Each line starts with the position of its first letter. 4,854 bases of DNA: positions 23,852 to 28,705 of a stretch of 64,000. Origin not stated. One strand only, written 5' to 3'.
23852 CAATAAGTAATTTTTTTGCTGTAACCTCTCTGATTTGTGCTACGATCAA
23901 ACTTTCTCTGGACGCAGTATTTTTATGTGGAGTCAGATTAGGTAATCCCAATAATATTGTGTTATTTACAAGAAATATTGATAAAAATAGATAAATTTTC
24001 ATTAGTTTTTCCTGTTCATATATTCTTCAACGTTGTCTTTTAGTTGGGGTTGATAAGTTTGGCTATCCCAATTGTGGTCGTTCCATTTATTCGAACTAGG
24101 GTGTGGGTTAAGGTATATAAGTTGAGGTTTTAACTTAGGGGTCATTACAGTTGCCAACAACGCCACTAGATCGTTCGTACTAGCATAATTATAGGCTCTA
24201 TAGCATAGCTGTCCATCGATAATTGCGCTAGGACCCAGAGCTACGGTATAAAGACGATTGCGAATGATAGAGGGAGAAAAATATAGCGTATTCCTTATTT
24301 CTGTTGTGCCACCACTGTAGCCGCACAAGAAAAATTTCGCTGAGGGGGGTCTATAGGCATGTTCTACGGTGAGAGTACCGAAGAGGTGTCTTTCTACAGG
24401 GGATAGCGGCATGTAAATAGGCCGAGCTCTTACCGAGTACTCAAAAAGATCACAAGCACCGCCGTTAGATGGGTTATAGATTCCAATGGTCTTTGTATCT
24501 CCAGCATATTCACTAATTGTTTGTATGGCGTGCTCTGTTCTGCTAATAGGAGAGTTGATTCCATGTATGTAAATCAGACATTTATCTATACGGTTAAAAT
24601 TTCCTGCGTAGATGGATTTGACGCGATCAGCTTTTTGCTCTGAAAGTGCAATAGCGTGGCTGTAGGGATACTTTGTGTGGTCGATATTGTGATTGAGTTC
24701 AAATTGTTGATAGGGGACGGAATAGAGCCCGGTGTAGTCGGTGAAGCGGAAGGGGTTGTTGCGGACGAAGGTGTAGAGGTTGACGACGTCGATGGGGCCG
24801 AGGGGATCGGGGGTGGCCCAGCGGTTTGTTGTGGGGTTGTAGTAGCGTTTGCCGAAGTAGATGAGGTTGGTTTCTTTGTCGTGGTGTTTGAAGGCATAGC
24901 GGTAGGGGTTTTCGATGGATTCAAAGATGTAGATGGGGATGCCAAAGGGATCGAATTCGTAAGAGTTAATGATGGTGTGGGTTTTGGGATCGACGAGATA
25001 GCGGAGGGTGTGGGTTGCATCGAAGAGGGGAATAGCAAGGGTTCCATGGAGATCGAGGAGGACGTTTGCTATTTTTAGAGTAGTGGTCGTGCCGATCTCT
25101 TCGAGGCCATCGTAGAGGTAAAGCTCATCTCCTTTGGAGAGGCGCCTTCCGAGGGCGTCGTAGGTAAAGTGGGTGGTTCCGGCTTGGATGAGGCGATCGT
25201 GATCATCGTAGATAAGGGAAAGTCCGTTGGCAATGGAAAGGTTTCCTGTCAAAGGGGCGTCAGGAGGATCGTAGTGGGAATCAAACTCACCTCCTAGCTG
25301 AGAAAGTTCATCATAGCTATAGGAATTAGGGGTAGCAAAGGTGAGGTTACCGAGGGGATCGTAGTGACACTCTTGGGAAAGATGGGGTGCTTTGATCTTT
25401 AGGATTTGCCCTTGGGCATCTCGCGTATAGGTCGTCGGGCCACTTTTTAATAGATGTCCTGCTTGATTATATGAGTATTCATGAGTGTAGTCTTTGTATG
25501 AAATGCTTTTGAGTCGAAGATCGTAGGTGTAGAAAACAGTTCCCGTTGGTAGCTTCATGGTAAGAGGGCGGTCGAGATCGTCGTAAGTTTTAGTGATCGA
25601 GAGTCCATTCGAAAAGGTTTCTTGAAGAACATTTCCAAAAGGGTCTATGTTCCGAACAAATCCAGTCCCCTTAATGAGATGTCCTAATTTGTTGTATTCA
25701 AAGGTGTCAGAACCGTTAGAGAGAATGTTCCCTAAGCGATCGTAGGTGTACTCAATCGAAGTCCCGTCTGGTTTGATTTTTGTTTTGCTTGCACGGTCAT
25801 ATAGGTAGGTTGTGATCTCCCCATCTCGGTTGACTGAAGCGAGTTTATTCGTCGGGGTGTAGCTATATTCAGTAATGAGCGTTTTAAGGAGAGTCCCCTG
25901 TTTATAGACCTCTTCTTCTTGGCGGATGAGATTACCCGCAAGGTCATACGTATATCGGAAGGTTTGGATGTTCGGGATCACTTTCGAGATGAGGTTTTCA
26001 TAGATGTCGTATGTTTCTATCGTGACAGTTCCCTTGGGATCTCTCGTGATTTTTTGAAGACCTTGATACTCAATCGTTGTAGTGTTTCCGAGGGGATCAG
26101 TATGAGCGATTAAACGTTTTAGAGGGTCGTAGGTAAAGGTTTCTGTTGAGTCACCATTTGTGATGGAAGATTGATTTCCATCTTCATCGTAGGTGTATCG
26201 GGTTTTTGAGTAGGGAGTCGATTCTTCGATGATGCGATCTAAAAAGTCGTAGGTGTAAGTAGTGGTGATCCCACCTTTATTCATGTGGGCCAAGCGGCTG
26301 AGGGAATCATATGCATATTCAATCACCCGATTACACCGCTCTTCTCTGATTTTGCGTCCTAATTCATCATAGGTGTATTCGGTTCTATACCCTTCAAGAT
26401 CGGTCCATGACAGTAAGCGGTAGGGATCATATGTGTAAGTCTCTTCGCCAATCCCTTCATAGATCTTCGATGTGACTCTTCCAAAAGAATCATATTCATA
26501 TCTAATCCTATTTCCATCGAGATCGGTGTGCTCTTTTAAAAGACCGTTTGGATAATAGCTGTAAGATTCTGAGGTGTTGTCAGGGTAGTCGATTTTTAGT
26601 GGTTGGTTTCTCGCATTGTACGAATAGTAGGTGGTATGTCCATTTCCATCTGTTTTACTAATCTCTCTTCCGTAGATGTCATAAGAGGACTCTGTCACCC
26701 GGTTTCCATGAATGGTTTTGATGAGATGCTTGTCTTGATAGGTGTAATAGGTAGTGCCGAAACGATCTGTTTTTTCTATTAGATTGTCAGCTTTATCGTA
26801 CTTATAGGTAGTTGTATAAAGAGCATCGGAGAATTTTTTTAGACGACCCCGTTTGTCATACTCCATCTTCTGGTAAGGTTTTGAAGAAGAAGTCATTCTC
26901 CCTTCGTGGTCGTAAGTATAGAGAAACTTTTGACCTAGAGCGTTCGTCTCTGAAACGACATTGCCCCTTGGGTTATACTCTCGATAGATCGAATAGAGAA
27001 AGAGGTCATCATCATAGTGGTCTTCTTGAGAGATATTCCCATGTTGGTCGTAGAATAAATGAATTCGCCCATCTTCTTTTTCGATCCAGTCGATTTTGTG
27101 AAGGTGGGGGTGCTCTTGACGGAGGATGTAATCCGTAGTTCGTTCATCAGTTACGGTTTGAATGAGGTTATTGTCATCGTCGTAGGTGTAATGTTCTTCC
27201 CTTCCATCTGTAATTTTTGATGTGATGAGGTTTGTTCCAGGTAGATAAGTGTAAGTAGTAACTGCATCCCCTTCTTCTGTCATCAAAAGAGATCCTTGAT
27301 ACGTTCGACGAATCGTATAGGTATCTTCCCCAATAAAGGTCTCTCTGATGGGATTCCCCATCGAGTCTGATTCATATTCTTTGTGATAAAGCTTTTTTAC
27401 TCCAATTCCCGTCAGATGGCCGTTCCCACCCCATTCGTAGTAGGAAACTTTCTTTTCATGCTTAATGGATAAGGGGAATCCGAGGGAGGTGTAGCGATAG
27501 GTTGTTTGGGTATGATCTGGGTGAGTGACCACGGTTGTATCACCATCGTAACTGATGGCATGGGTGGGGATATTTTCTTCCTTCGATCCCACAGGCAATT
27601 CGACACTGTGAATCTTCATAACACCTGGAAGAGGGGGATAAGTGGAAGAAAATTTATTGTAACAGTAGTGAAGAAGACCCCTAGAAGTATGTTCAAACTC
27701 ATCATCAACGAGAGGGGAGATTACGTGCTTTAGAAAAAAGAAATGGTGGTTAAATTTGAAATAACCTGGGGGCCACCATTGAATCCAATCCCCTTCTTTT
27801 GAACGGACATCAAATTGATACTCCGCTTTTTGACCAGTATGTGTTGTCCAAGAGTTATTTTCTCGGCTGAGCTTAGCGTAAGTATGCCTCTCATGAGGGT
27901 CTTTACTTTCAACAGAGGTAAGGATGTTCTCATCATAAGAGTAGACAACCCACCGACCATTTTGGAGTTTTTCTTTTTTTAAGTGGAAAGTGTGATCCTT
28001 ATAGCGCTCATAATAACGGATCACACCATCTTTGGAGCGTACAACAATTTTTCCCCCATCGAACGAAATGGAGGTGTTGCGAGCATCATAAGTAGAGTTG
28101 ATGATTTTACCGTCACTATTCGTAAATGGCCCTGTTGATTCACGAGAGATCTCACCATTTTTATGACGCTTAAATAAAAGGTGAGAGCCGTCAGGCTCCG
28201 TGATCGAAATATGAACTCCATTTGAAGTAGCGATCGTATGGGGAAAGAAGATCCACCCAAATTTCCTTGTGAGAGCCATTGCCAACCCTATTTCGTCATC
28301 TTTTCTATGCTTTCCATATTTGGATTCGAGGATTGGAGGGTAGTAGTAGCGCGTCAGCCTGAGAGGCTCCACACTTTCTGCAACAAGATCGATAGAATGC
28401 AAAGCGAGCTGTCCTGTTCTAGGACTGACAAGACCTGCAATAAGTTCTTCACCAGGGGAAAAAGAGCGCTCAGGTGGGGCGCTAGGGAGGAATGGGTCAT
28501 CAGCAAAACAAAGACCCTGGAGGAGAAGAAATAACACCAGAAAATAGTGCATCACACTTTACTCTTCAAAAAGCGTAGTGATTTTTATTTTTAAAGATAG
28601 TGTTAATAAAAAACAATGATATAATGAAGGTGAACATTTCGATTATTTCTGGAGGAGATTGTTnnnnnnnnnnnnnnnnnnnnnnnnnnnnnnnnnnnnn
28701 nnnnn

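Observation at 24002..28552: Sec-signal Rhs/YD-repeat toxin with a lipase-like tip and no visible T6SS context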

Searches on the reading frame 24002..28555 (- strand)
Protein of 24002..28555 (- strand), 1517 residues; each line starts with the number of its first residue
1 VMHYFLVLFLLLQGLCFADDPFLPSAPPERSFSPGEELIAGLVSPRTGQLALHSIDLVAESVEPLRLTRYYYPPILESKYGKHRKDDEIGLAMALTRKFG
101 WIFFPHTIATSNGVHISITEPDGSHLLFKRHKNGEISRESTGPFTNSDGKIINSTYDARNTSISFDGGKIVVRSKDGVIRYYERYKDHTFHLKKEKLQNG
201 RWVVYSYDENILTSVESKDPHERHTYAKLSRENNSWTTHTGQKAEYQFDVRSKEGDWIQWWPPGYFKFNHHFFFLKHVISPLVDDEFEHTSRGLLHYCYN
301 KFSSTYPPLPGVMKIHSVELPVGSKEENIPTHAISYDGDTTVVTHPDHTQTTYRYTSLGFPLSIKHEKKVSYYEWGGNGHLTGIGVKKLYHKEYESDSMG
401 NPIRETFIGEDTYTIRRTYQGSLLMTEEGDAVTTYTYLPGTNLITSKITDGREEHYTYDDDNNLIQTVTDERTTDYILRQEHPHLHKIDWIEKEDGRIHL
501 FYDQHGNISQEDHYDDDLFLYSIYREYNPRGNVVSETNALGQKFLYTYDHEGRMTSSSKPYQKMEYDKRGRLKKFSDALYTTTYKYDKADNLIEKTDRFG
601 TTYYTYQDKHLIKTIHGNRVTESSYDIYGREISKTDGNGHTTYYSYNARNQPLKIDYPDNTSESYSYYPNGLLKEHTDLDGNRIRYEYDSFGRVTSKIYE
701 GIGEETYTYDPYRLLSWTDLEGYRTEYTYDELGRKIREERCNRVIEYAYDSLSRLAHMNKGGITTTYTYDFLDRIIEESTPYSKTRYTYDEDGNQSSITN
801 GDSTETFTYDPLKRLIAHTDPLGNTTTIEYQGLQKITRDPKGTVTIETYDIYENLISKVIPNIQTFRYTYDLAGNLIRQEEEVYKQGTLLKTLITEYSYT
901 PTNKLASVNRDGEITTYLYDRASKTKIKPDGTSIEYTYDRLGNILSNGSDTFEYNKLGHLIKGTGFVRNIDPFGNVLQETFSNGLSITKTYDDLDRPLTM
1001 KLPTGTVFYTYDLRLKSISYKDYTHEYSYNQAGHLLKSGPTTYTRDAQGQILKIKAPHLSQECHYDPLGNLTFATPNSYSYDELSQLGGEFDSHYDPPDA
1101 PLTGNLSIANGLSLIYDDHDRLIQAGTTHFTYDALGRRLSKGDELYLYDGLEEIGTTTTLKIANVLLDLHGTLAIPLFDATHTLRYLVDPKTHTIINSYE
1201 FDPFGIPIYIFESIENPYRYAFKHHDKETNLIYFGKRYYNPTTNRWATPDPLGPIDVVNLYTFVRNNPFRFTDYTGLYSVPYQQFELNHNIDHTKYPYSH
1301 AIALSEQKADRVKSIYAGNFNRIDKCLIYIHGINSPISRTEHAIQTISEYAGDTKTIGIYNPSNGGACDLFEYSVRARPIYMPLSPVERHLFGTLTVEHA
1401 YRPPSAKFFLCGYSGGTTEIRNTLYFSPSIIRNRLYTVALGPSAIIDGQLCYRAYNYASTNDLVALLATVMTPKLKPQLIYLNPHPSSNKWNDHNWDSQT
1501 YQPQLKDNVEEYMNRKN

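Call 3: search_protein_families(library=pfam, proteins=[window:24002-28555:-], max_evalue=0.01)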
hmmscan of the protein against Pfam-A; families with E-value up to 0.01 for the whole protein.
window:24002-28555:- (1517 aa): 1 family
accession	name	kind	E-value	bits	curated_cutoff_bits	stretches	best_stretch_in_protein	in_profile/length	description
PF05593.20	RHS_repeat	-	1.2e-56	188.5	22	6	527-560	1-34/38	RHS Repeat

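Call 4: search_protein_families(library=ncbifam, proteins=[window:24002-28555:-], max_evalue=0.01)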
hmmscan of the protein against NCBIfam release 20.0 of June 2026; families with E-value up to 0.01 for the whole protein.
window:24002-28555:- (1517 aa): 3 families
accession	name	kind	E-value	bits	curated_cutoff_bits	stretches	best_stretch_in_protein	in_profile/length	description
TIGR01643.1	YD_repeat_2x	repeat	1.4e-45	152.1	15.8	4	789-828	1-41/42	YD repeat-containing protein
NF041261.1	RHS_core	equivalog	1.5e-27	95.9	2000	3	618-882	447-699/1261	RHS element core protein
TIGR03696.1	Rhs_assc_core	domain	1.1e-18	67.5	32.5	1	1202-1277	2-76/76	RHS repeat-associated core domain-containing protein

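Call 9: list_cluster_members(proteins=[window:24002-28552:-, window:23460-24002:-, window:21344-21904:-, window:29206-29952:-, window:28664-29200:+, window:1797-3587:-])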
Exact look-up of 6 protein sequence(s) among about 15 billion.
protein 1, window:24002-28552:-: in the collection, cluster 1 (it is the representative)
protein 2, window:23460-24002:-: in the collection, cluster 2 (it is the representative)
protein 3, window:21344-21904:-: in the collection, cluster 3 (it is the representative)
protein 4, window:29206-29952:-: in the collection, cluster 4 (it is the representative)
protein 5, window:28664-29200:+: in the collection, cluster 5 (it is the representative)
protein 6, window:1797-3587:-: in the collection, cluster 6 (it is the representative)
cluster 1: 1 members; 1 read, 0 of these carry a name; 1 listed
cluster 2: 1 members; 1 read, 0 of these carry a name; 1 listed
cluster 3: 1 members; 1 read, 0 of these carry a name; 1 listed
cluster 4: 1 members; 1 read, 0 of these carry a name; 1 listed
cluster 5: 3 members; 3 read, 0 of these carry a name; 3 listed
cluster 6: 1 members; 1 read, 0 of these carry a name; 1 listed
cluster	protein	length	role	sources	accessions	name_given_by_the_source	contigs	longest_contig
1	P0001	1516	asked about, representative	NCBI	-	-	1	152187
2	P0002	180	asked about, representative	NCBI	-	-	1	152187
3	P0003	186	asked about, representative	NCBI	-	-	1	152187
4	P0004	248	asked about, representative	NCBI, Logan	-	-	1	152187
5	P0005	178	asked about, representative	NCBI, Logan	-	-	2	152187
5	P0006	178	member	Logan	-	-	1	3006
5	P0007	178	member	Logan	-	-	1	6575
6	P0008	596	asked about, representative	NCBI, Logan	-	-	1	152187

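Call 14: find_encoding_contigs(protein=P0001, flank=10000, max_places=3)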
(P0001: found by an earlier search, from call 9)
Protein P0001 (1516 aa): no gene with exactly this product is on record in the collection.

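Call 42: find_related_loci(query=A5, collection=genome_contigs, flank=10000)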
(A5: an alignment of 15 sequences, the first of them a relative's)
Query A5 (180 aa) in genome_contigs; peptide patterns used: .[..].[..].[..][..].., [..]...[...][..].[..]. (x = any residue, [..] = any of these).
75 stretches matched a pattern; 44 encode a relative of the query (tblastn E <= 1e-3); 43 distinct loci.
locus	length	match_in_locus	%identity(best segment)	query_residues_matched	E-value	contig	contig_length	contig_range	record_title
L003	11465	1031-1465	49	31-176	2e-39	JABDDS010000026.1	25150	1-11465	MAG: Chlamydiae bacterium isolate BWMinHeated_Nextera45_MAG1 3300020889.a:Ga0207113_1100, whole genome shotgun sequence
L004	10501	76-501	49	31-173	2e-39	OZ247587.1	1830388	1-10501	MAG: Candidatus Neptunochlamydia sp. isolate 7034ddf2-c809-46ad-911b-61312509609a genome assembly, chromosome: 1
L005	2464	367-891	41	1-179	2e-39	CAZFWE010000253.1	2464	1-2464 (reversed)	MAG TPA_asm: uncultured bacterium isolate SRP193066_co1_78 genome assembly, contig: NODE_48288_length_2464_cov_4.488584,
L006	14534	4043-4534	45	10-174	9e-38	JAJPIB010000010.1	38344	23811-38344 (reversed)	MAG: Chlamydiia bacterium isolate Centralia_MAG_243 k107_27278311, whole genome shotgun sequence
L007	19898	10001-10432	50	31-175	2e-39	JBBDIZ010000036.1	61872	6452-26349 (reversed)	MAG: Simkaniaceae bacterium isolate LejiaA_41_40 Lejia_A_861_length_61872_cov_25, whole genome shotgun sequence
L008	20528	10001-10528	39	1-179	1e-35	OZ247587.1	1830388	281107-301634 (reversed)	MAG: Candidatus Neptunochlamydia sp. isolate 7034ddf2-c809-46ad-911b-61312509609a genome assembly, chromosome: 1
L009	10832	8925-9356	48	36-179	1e-35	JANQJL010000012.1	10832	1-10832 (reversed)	MAG: Simkaniaceae bacterium isolate PL25a_bin.114 k99_4126922, whole genome shotgun sequence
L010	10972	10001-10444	44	31-179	1e-35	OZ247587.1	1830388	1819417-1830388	MAG: Candidatus Neptunochlamydia sp. isolate 7034ddf2-c809-46ad-911b-61312509609a genome assembly, chromosome: 1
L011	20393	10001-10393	46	44-175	2e-35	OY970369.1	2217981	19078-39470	MAG: uncultured Chlamydiae bacterium isolate MFD06092.bin.1.176 genome assembly, chromosome: 1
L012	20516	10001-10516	39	1-179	4e-35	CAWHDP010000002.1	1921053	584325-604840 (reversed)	MAG: uncultured Chlamydiae bacterium isolate MFD04780.bin.1.32 genome assembly, contig: contig_180, whole genome shotgun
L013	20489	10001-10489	41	10-173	8e-35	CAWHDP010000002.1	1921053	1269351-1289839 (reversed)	MAG: uncultured Chlamydiae bacterium isolate MFD04780.bin.1.32 genome assembly, contig: contig_180, whole genome shotgun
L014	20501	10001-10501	40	1-174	1e-34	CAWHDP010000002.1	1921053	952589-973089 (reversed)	MAG: uncultured Chlamydiae bacterium isolate MFD04780.bin.1.32 genome assembly, contig: contig_180, whole genome shotgun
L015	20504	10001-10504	42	6-178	1e-34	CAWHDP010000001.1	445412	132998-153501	MAG: uncultured Chlamydiae bacterium isolate MFD04780.bin.1.32 genome assembly, contig: contig_11560, whole genome shotg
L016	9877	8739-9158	44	31-174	7e-34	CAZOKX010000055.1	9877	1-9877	MAG TPA_asm: uncultured bacterium isolate SRP292972_co3_130 genome assembly, contig: NODE_2851_length_9877_cov_14.746997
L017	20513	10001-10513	39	1-178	1e-33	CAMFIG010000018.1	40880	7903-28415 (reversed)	MAG: uncultured Chlamydiae bacterium isolate SRR9109408_bin.1_metaWRAP_v1.3_MAG genome assembly, contig: ERZ12289981.409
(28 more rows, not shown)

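Call 67: search_solved_structures(query=A5, max_evalue=1)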
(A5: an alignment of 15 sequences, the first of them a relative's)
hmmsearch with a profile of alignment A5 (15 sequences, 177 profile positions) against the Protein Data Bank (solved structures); distinct sequences matched with E-value up to 1: 1.
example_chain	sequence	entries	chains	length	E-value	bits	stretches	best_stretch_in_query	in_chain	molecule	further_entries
9g9a_A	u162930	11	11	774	0.75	12.8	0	94-134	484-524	CRISPR system single-strand-specific deoxyribonuclease Cas10/Csm1 (subtype III-A)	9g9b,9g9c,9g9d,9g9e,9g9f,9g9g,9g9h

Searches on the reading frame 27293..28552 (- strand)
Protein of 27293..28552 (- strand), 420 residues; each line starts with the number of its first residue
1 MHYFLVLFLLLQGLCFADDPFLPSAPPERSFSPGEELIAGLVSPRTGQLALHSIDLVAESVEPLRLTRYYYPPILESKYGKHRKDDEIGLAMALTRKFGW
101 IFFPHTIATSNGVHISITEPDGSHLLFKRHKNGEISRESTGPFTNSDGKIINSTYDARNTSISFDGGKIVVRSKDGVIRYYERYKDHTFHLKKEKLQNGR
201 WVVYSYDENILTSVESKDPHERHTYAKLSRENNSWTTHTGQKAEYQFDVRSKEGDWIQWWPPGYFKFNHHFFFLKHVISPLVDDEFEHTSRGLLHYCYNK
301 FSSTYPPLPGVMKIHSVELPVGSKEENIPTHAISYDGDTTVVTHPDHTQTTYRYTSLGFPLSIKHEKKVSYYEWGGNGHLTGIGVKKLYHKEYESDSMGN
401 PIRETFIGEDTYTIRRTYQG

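Call 72: search_protein_families(library=pfam, proteins=[window:27293-28552:-], max_evalue=10)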
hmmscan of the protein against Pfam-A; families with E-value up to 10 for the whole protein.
window:27293-28552:- (420 aa): 4 families
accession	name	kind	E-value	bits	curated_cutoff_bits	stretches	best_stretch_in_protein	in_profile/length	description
PF25174.1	Beta-prop_THOC3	-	0.031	13.7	305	1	151-251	85-183/272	THOC3 beta-propeller domain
PF20148.4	DUF6531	-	0.075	13.8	24.1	1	42-71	4-33/74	Domain of unknown function (DUF6531)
PF05593.20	RHS_repeat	-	0.089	13.7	22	1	336-363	4-31/38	RHS Repeat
PF06788.19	UPF0257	-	0.15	12.2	25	1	328-363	118-156/236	Uncharacterised protein family (UPF0257)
